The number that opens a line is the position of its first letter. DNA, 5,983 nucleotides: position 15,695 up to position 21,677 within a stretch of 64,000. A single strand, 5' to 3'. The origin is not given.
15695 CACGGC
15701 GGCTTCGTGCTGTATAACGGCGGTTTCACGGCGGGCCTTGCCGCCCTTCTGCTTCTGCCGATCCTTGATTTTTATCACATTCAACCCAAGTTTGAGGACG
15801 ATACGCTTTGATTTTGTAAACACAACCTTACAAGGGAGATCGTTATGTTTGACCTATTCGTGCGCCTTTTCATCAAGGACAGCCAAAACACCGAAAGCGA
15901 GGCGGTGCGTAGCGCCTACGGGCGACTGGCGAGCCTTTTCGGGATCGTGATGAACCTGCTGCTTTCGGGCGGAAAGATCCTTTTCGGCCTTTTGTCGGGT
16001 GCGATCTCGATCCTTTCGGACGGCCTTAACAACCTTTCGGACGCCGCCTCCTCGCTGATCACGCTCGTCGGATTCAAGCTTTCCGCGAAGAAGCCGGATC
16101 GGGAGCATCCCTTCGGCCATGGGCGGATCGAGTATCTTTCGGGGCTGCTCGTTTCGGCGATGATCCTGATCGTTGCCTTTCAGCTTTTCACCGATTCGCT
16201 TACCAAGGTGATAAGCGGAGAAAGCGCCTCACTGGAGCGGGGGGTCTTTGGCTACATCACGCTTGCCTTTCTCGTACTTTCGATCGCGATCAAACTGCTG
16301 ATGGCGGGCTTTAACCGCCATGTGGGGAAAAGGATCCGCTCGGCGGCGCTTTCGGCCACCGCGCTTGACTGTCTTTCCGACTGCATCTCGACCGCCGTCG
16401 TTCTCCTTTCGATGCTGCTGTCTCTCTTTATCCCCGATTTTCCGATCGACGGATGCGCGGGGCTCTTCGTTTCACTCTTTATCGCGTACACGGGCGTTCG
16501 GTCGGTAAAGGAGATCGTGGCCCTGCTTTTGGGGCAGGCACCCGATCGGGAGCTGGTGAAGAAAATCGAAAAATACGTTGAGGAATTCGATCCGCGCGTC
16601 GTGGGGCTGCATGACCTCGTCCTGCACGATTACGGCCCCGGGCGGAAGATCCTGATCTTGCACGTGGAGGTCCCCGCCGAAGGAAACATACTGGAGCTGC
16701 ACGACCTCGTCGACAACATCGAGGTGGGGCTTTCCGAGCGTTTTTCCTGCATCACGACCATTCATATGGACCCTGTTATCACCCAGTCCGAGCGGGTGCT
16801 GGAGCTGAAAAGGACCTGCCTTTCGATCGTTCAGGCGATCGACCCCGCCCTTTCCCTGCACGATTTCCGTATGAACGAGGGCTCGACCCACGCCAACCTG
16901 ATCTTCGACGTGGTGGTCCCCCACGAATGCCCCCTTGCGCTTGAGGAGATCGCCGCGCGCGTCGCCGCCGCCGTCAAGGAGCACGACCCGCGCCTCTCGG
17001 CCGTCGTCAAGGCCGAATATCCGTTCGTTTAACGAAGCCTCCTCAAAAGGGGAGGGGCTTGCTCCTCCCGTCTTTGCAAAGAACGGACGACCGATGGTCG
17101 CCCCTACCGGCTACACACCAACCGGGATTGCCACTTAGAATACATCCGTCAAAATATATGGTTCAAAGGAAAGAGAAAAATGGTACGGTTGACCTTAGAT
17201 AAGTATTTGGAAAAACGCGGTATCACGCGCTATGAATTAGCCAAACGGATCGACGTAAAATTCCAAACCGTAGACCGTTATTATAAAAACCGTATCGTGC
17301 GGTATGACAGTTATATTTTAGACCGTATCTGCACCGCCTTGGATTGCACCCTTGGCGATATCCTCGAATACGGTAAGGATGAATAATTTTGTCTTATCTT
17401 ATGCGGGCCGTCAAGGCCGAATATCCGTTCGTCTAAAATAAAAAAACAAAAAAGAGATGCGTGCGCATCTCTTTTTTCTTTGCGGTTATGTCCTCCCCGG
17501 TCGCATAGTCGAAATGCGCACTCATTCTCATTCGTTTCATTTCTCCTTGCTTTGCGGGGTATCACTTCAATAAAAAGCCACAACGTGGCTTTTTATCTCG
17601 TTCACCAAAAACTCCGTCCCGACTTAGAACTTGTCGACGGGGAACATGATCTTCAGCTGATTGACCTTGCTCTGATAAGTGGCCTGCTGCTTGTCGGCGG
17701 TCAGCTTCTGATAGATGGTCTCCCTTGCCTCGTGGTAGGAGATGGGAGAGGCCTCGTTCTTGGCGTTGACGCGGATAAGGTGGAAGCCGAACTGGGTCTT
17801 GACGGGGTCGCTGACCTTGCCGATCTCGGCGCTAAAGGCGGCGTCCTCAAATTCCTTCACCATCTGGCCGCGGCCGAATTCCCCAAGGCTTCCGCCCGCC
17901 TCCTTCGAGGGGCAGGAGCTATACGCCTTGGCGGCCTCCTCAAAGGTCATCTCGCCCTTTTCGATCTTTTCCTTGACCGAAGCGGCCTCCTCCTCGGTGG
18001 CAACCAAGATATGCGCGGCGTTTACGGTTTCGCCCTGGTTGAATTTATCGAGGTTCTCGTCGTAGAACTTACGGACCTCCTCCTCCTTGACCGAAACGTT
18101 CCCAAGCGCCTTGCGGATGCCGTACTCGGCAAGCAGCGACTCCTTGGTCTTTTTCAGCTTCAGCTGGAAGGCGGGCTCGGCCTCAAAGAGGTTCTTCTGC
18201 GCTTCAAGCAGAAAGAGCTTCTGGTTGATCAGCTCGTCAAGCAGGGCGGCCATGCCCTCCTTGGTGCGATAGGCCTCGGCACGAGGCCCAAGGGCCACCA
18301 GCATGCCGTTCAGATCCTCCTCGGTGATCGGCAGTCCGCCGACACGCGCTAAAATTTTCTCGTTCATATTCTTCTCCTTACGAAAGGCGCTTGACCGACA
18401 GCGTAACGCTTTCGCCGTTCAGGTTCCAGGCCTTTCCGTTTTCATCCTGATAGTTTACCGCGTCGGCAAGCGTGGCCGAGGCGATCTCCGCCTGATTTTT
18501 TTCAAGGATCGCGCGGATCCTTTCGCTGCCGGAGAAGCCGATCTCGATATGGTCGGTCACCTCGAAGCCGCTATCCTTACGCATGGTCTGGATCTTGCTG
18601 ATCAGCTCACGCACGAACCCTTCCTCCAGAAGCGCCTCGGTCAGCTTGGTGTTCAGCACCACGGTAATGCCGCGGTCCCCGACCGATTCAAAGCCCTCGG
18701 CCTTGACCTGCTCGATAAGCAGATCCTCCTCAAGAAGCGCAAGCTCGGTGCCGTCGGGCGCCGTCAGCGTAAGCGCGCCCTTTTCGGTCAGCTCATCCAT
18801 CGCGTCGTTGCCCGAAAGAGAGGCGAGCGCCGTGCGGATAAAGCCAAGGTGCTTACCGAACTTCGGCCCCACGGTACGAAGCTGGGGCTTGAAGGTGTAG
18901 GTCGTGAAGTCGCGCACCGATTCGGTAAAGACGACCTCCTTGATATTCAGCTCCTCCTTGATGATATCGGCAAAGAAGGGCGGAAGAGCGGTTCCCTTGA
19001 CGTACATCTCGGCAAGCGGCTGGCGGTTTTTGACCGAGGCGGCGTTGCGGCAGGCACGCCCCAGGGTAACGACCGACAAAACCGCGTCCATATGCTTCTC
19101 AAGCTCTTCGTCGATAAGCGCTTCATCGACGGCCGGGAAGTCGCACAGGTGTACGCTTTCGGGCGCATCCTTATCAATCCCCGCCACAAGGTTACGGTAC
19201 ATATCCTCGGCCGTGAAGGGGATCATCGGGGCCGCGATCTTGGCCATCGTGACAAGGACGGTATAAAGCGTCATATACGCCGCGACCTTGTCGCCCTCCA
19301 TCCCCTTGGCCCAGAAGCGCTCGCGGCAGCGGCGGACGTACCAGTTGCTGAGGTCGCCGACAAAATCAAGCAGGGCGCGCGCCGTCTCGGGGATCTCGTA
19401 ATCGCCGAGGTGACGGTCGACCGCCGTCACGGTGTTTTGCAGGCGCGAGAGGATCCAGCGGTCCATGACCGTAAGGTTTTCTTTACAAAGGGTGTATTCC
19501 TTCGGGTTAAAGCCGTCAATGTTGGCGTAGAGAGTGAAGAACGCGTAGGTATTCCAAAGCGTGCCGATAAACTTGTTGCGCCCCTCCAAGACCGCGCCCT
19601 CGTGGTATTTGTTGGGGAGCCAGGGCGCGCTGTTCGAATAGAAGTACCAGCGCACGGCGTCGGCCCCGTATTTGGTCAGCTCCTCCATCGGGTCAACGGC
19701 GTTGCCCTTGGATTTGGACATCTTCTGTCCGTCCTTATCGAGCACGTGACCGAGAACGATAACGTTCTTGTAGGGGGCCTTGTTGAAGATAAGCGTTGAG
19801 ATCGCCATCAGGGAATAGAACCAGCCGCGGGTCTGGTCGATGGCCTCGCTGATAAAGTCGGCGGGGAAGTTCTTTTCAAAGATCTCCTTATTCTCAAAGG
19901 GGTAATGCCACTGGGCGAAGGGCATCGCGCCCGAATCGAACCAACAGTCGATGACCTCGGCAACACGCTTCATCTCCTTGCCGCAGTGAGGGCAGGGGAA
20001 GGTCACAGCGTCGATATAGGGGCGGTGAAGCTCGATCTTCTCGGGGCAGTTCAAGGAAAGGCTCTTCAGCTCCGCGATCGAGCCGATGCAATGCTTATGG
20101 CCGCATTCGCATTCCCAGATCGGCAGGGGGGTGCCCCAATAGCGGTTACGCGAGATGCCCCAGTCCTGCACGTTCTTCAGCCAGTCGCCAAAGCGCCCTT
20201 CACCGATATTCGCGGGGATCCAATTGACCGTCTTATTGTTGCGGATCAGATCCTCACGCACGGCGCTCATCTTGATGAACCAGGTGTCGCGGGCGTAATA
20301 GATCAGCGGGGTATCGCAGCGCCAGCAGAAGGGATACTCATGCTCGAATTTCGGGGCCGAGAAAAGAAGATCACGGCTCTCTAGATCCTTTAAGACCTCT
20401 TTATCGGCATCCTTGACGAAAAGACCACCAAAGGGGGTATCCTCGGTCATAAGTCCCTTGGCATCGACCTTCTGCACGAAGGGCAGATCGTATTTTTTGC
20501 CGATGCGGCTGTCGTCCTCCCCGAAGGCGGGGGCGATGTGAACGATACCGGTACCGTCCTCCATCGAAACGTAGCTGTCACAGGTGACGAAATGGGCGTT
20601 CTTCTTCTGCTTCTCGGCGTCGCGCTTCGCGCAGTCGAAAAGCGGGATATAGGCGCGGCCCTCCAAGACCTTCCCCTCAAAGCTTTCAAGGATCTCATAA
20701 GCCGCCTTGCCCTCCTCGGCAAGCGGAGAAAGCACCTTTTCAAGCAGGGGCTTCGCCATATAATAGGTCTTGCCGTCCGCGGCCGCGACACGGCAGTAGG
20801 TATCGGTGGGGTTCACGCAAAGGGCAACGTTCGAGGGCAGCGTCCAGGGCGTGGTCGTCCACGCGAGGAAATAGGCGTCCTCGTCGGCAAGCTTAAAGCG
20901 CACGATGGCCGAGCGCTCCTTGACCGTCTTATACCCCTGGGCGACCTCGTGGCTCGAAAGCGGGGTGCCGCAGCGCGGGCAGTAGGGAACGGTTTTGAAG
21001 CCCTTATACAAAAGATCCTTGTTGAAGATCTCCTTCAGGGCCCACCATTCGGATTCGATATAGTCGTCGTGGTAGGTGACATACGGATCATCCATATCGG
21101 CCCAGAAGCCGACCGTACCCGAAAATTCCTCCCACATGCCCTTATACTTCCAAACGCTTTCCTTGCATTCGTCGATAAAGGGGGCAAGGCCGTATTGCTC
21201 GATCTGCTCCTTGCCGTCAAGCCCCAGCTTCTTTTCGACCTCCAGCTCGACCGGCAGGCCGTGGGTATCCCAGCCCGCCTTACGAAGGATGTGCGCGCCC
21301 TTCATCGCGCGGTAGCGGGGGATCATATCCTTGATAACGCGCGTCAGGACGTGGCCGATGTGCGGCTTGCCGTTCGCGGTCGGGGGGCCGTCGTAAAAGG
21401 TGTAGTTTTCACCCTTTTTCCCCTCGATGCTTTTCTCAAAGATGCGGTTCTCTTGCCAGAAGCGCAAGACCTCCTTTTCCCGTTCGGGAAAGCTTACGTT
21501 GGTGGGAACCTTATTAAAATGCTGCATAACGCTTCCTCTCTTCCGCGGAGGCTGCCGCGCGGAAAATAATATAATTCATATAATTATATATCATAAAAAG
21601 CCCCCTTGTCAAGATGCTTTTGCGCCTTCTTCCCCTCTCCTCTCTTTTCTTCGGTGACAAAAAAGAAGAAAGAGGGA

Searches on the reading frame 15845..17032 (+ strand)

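Call 62: search_protein_families(library=pfam, proteins=[window:15845-17032:+], max_evalue=0.00001)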
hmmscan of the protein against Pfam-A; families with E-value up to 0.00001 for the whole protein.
window:15845-17032:+ (395 aa): 2 families
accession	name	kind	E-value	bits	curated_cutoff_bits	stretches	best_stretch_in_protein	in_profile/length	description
PF01545.26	Cation_efflux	-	1.2e-43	149.7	26.6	1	32-229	3-198/198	Cation efflux family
PF16916.11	ZT_dimer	-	1.2e-14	54.5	26.7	1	233-310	1-77/78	Dimerisation domain of Zinc Transporter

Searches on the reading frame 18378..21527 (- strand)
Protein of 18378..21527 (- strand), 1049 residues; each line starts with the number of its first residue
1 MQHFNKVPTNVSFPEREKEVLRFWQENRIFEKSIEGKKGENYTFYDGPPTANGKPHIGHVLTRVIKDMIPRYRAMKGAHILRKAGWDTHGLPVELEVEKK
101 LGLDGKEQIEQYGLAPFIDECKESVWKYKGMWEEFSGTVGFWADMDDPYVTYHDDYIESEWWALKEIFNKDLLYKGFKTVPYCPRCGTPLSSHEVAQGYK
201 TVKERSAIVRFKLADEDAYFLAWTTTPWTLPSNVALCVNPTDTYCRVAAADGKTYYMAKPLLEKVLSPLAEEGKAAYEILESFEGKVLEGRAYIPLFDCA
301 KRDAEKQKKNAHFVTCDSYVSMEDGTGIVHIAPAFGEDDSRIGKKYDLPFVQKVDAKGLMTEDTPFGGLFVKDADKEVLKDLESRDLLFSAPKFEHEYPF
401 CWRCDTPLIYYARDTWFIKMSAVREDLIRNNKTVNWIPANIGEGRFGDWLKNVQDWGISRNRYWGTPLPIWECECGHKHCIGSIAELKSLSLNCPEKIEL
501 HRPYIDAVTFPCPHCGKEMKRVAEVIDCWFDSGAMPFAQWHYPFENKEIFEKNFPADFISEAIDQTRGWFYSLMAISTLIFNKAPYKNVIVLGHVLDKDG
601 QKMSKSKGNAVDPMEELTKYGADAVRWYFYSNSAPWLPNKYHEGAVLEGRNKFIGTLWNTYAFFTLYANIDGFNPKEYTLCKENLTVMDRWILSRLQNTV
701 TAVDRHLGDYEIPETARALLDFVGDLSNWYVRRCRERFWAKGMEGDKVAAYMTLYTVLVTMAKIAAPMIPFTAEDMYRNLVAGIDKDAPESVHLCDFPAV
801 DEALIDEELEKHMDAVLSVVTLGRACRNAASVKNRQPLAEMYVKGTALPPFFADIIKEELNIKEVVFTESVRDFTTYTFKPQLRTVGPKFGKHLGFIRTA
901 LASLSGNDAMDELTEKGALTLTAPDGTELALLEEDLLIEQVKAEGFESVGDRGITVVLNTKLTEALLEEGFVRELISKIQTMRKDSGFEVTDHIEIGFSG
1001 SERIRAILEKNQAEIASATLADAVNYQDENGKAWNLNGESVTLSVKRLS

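Call 62: search_protein_families(library=pfam, proteins=[window:18378-21527:-], max_evalue=0.00001)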
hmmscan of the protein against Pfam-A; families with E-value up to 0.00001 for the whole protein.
window:18378-21527:- (1049 aa): 4 families
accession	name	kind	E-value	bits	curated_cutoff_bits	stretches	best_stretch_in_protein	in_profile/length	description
PF00133.28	tRNA-synt_1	-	1.2e-127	426.6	22.7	1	20-631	2-404/414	tRNA synthetases class I (I, L, M and V)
PF19302.4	DUF5915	-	4.4e-52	176.9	27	1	854-1047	2-194/195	Domain of unknown function (DUF5915)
PF08264.19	Anticodon_1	-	4.2e-31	108.3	25.1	1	689-839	1-145/148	Anticodon-binding domain of tRNA ligase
PF09334.17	tRNA-synt_1g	-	4.7e-21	75.4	20.1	2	51-112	10-70/391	tRNA synthetases class I (M)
